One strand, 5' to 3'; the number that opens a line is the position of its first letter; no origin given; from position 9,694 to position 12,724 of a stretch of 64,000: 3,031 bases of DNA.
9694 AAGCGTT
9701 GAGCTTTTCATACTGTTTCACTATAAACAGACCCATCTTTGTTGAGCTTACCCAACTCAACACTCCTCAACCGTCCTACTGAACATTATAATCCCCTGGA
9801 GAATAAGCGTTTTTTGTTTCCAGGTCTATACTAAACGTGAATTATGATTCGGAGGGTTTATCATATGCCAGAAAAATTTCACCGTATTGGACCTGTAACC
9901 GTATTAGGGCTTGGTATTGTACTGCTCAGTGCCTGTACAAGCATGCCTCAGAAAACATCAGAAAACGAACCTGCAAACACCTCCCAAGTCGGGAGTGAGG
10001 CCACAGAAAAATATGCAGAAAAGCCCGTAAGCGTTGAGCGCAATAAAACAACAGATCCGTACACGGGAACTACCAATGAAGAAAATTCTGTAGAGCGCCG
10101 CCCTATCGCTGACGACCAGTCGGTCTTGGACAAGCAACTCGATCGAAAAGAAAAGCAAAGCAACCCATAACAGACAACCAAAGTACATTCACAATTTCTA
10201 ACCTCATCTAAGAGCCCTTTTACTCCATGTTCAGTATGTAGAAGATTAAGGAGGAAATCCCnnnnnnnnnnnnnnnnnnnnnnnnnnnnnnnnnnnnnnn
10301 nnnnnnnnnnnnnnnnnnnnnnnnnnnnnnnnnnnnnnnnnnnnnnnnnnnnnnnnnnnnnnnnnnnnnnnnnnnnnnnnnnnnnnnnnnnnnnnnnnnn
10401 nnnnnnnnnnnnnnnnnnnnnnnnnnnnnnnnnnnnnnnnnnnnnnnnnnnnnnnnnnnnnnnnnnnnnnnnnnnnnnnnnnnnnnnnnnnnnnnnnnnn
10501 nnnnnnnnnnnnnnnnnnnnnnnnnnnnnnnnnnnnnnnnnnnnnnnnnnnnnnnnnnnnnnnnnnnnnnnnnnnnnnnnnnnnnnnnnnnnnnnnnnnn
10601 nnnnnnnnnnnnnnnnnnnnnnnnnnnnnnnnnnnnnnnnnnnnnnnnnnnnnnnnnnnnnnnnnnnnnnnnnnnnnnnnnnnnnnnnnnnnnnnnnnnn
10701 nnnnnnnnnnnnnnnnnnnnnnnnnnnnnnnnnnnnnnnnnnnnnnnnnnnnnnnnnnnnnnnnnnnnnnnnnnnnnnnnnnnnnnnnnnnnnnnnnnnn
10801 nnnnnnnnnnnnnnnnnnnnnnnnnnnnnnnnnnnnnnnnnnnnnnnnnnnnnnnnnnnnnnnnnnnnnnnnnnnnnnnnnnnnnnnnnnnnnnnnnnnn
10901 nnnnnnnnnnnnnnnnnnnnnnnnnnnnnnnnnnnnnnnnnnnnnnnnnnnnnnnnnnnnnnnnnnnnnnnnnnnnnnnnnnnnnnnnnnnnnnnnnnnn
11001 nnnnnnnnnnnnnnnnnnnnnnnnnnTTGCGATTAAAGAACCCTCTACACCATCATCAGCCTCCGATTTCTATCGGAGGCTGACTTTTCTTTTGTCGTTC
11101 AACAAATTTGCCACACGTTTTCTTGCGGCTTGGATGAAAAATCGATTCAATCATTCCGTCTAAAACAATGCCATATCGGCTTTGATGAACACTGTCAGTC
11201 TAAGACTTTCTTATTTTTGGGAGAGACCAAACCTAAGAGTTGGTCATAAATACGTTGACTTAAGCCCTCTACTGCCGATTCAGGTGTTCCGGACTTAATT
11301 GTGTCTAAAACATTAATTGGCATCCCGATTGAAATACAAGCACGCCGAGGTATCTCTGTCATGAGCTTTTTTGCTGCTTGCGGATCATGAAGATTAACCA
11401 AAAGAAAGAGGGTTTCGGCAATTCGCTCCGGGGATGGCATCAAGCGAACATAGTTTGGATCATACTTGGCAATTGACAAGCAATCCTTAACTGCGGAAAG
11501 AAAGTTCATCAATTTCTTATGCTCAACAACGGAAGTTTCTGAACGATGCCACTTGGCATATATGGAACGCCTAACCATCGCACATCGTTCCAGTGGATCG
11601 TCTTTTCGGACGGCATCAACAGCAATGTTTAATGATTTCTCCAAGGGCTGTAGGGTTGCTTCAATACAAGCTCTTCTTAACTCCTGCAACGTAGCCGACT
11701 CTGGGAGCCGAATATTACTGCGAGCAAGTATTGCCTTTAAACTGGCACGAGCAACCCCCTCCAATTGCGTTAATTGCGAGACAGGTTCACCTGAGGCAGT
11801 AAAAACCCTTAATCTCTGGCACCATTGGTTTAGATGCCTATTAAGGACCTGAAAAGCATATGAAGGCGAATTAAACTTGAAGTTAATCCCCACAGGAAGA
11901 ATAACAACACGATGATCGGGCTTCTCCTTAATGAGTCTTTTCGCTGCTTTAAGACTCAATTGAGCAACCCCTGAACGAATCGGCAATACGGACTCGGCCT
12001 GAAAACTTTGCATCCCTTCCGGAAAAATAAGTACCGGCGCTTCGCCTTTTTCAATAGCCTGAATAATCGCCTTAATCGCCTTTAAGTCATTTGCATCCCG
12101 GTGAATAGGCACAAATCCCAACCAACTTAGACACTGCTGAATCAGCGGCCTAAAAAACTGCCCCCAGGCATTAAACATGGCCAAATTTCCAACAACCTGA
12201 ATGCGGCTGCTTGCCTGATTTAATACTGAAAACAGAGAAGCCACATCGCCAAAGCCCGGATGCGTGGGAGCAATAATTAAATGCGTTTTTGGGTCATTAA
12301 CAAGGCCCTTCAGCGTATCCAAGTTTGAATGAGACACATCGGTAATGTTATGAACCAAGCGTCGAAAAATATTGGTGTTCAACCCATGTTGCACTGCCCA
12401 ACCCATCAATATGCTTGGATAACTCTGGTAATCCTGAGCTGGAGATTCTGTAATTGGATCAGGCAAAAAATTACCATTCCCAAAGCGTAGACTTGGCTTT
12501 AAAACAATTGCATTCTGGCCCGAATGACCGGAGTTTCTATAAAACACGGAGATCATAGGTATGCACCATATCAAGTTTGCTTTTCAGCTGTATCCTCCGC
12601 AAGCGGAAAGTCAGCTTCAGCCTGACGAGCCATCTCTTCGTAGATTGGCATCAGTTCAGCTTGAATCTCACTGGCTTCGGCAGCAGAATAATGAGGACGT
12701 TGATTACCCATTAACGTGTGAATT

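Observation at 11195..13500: Translationally coupled sulfotransferase-acyltransferase pair: candidate sulfated-lipid (sulfolipid-like) pathway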

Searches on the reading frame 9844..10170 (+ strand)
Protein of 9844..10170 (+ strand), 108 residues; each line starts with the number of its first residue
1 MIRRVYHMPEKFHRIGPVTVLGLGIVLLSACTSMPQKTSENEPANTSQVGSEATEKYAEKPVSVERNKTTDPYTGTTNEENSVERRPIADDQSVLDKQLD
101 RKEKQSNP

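Call 92: search_protein_families(library=ncbifam, proteins=[window:9844-10170:+], max_evalue=0.01)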
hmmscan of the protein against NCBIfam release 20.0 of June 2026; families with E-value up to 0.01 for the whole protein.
window:9844-10170:+ (108 aa): 1 family
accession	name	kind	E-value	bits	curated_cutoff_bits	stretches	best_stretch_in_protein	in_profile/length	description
NF042930.1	EF0163_fam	equivalog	0.0026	17.3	65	1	20-80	4-64/165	EF0163 family protein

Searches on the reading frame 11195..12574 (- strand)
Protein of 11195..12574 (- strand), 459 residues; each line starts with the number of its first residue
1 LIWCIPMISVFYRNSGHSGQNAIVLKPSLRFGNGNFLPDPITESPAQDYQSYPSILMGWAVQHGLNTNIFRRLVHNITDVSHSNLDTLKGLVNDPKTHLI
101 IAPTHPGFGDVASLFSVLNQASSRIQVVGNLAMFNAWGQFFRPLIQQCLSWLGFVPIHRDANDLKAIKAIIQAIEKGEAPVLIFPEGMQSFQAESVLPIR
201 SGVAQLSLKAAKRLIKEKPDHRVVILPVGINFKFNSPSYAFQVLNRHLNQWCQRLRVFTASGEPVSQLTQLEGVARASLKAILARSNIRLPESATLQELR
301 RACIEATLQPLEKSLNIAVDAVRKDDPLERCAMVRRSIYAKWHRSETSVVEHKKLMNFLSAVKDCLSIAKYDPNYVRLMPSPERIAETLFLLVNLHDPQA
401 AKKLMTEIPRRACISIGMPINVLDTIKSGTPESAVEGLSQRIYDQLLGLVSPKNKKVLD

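Call 3: search_protein_families(library=pfam, proteins=[window:11195-12574:-], max_evalue=0.01)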
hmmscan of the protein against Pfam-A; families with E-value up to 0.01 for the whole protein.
window:11195-12574:- (459 aa): 1 family
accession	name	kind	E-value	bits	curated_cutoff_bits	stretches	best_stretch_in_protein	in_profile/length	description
PF01553.26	Acyltransferase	-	7.6e-11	42.4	23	1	96-230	13-131/132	Acyltransferase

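Call 4: search_protein_families(library=ncbifam, proteins=[window:11195-12574:-], max_evalue=0.01)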
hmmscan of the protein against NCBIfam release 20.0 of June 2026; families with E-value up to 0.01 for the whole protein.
window:11195-12574:- (459 aa): 2 families
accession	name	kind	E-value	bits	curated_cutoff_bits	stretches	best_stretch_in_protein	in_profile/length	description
TIGR00530.1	AGP_acyltrn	subfamily_domain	0.00032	20.5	102.95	1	96-211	15-121/130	1-acylglycerol-3-phosphate O-acyltransferase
NF052553.1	LyOrLpactfOlsABRUA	equivalog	0.0036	16.5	300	1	154-232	113-185/263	lyso-ornithine lipid O-acyltransferase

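Call 10: find_homologous_proteins(query=window:11195-12574:-)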
Query window:11195-12574:- (459 aa): 2 proteins with E <= 0.001 among 7284 candidates.
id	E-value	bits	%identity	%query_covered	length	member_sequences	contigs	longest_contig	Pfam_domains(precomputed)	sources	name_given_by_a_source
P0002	0.0e+0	1016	100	99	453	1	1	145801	PF01553.27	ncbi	-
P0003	4.4e-9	54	28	36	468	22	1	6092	-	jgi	-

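Call 11: find_encoding_contigs(protein=P0002, flank=10000)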
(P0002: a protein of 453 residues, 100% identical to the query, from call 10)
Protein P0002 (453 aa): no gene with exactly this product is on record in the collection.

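Call 12: find_encoding_contigs(protein=P0003, flank=6000)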
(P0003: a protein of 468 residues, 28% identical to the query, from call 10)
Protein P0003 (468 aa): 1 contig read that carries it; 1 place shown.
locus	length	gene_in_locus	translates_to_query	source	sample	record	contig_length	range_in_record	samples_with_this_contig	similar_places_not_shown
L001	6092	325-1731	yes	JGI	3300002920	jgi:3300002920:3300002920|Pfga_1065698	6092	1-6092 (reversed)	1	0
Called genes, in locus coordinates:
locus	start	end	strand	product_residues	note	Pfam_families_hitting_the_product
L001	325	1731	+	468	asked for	-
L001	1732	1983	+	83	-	PF01724:DUF29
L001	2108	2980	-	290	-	PF01471:PG_binding_1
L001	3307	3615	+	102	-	-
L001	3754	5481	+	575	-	PF00890:FAD_binding_2, PF01266:DAO (weak), PF03486:HI0933_like (faint), PF02910:Succ_DH_flav_C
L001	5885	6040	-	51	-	-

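Call 15: search_solved_structures(query=P0002, max_evalue=10, show_alignments=2)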
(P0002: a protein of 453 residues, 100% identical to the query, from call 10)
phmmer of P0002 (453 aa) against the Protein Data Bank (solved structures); distinct sequences matched with E-value up to 10: 1.
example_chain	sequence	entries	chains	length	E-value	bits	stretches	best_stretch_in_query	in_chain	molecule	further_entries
5odc_E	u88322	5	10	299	1.2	11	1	339-426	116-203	Methyl-viologen reducing hydrogenase subunit G | Methyl-viologen reducing hydrogenase, subunit G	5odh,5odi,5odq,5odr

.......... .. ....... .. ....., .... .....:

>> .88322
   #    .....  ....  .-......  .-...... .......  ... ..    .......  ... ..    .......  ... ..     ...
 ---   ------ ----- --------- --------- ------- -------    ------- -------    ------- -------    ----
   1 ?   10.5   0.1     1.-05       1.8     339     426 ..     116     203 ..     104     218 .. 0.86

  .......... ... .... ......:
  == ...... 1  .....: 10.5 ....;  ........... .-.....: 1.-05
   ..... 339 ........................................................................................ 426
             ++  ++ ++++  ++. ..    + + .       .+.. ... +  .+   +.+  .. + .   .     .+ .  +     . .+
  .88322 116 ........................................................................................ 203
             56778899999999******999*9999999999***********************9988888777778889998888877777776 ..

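Call 48: search_protein_families(library=pfam, proteins=[P0003], max_evalue=0.01)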
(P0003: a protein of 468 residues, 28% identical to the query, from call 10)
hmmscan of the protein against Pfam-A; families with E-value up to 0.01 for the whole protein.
P0003 (468 aa): 1 family
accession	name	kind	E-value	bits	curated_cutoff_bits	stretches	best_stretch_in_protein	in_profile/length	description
PF01553.26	Acyltransferase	-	5.9e-05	23.3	23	1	54-182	12-117/132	Acyltransferase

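Call 50: find_related_loci(query=P0002, collection=metagenome_contigs, flank=8000)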
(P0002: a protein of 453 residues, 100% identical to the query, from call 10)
Query P0002 (453 aa) in metagenome_contigs; peptide patterns used: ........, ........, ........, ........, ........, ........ (x = any residue, [..] = any of these).
54 stretches matched a pattern, but none encodes a relative of the query by tblastn (E <= 1e-3).

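Call 55: search_protein_families(library=pfam, proteins=[P0002, P0003], max_evalue=10)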
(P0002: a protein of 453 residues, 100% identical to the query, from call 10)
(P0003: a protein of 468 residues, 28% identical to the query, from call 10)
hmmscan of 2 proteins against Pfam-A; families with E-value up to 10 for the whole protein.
P0002 (453 aa): 2 families
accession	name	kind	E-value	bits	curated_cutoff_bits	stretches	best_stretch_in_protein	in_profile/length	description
PF01553.26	Acyltransferase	-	7.5e-11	42.4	23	1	90-224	13-131/132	Acyltransferase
PF23603.1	Ubiquitin_TPR1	-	0.16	12.1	27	1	282-313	16-47/69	Telomere repeat-binding protein 1-like, ubiquitin-like domain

P0003 (468 aa): 1 family
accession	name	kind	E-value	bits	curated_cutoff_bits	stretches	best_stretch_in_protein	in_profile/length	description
PF01553.26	Acyltransferase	-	5.9e-05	23.3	23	1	54-182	12-117/132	Acyltransferase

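Call 56: search_solved_structures(query=A5, max_evalue=10, show_alignments=3)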
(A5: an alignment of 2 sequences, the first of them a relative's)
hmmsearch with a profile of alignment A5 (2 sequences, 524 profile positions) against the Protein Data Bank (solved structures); distinct sequences matched with E-value up to 10: 14.
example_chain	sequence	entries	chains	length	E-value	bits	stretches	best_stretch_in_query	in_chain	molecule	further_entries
1irl_A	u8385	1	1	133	0.47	12.3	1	286-372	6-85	INTERLEUKIN-2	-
5i0k_A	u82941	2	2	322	0.48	12.3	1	292-353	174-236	Phthiocerol synthesis polyketide synthase type I PpsC | Phthiocerol/phenolphthiocerol synthesis polyketide synthase type I PpsC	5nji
4ooc_A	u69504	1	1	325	0.49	12.3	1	292-353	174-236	Phthiocerol synthesis polyketide synthase type I PpsC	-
5l84_A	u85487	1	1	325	0.49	12.3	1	292-353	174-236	Phthiocerol synthesis polyketide synthase type I PpsC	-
8sow_A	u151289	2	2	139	0.57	12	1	286-372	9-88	Interleukin-2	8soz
6ye3_C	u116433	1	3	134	0.68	11.8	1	286-372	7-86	Interleukin-2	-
1py2_A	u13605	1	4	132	0.71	11.7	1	286-372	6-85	Interleukin-2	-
2erj_D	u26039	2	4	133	0.71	11.7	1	286-372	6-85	Interleukin-2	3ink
1m47_A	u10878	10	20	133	0.72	11.7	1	286-372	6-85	interleukin-2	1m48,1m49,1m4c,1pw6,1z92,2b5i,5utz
1qvn_A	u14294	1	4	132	0.74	11.7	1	286-372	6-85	Interleukin-2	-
5lqb_A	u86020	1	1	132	0.77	11.6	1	287-372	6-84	Interleukin-2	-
1m4b_A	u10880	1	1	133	0.85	11.4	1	286-372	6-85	interleukin-2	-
4nej_A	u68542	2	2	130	0.96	11.3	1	287-372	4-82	Interleukin-2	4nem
6vwu_A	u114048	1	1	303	2.1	10.2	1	279-362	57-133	Interleukin-2,Interleukin-2 receptor subunit alpha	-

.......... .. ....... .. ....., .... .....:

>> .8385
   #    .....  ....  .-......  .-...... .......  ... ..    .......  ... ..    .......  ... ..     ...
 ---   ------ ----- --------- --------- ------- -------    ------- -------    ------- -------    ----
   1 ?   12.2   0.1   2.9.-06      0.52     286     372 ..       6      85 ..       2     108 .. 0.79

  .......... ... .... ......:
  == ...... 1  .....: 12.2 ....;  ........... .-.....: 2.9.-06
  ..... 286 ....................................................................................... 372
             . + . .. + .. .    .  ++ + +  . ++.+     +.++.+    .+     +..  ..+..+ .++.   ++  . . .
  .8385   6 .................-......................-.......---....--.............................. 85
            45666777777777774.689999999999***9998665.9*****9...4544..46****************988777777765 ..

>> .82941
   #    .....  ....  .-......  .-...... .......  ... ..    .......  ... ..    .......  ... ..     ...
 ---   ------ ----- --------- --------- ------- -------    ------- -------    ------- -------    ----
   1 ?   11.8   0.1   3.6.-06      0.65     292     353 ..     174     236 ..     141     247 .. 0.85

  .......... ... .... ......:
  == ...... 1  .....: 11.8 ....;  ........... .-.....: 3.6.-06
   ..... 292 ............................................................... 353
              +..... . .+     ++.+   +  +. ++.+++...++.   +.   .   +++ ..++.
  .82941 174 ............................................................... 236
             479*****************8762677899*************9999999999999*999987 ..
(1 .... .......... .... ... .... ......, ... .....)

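Call 62: find_encoding_contigs(protein=P0005, flank=2000)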
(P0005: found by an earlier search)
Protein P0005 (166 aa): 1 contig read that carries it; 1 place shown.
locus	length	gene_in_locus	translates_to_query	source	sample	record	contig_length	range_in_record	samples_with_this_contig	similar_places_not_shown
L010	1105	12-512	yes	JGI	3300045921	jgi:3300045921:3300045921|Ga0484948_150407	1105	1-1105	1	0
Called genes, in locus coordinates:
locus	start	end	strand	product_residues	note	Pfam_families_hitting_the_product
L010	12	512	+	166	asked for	-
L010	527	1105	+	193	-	?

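Call 70: find_related_loci(query=A5, collection=viral_contigs, flank=6000)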
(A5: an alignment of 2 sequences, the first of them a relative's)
Query A5 (453 aa) in viral_contigs; peptide patterns used: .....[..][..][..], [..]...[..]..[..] (x = any residue, [..] = any of these).
46 stretches matched a pattern, but none encodes a relative of the query by tblastn (E <= 1e-3).

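Call 79: search_dna_similar(query=P0002, collection=plasmids, mode=protein, max_evalue=0.001, max_rows=15)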
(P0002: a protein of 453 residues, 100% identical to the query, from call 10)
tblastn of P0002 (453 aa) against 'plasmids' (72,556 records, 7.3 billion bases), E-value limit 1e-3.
No match.

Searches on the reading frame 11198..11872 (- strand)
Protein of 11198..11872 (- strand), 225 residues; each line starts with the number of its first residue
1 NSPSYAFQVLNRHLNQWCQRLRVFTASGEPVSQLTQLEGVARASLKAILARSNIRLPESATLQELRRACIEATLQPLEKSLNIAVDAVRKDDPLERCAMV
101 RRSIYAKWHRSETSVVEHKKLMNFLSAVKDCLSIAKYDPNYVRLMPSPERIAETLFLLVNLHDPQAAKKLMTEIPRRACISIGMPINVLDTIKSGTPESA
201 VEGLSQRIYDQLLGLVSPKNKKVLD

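Call 55: search_protein_families(library=pfam, proteins=[window:11198-11872:-], max_evalue=10)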
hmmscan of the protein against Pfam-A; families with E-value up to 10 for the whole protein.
seq(225 aa): 1 family
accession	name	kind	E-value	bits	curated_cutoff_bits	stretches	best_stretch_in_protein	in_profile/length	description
PF23603.1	Ubiquitin_TPR1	-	0.056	13.6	27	1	54-85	16-47/69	Telomere repeat-binding protein 1-like, ubiquitin-like domain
